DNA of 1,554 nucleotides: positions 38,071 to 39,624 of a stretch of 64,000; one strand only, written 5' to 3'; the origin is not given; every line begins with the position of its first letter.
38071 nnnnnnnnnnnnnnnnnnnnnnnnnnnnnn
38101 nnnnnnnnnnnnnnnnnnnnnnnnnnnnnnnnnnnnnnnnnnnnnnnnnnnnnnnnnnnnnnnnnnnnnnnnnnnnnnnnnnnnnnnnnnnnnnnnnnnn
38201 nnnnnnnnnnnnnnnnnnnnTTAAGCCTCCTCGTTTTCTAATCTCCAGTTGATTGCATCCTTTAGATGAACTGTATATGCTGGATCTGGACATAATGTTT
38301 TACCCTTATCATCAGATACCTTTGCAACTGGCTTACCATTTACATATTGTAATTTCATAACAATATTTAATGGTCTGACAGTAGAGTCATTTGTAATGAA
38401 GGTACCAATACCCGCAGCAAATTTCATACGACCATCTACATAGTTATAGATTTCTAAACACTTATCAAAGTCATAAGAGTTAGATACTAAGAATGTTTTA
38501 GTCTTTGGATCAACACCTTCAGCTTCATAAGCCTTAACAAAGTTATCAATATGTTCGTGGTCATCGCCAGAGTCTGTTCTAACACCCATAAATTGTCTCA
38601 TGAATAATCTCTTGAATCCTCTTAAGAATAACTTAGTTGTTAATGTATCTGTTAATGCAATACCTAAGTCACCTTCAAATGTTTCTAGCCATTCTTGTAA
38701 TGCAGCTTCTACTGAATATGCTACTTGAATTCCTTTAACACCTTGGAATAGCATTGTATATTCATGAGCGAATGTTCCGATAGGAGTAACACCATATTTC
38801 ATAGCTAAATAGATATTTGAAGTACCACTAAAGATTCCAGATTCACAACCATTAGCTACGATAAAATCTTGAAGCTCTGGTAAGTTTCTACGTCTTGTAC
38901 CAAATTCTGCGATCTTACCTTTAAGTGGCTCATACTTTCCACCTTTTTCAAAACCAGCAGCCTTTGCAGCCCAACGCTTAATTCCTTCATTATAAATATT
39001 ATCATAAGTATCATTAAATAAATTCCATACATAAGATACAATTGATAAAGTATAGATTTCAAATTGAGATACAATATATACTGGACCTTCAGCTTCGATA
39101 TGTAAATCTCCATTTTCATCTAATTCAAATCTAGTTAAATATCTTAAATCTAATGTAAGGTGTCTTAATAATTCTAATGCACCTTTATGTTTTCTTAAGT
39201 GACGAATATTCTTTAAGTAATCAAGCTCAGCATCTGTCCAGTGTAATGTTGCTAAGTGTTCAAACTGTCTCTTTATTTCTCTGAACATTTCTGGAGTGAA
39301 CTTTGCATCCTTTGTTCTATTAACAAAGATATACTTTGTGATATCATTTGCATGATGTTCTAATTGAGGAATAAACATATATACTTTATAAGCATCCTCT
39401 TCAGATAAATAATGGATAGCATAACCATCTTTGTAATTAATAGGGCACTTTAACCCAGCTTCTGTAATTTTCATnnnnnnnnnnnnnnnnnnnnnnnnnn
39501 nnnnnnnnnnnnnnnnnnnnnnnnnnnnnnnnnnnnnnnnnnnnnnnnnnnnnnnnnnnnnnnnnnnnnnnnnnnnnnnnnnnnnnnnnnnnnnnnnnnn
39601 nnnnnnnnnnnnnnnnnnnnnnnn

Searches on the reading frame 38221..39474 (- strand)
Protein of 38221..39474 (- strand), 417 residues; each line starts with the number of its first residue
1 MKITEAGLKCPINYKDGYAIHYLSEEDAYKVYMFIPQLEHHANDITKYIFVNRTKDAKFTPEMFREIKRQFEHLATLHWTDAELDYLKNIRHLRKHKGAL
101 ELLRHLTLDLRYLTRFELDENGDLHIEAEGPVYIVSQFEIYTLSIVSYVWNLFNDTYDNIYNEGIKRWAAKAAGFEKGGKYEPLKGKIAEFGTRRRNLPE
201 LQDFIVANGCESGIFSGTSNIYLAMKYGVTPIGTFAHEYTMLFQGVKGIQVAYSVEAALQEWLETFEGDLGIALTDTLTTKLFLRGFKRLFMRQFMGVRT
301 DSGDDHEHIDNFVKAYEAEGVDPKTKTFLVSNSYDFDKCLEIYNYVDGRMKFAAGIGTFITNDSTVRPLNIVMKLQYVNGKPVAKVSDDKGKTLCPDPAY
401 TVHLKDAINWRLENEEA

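Call 14: search_protein_families(library=phrogs, proteins=[window:38221-39474:-], max_evalue=0.001)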
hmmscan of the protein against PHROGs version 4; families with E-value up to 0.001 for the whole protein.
window:38221-39474:- (417 aa): 0 families

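Call 15: search_protein_families(library=pfam, proteins=[window:38221-39474:-], max_evalue=0.001)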
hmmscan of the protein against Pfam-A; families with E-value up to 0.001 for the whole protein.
window:38221-39474:- (417 aa): 2 families
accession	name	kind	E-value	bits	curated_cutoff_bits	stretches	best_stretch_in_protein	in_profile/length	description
PF04095.22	NAPRTase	-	6.3e-49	167.3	20.8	1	187-407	2-234/239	Nicotinate phosphoribosyltransferase (NAPRTase) family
PF17767.7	NAPRTase_N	-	2.7e-17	63.7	32.6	1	26-147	3-125/125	Nicotinate phosphoribosyltransferase (NAPRTase) N-terminal domain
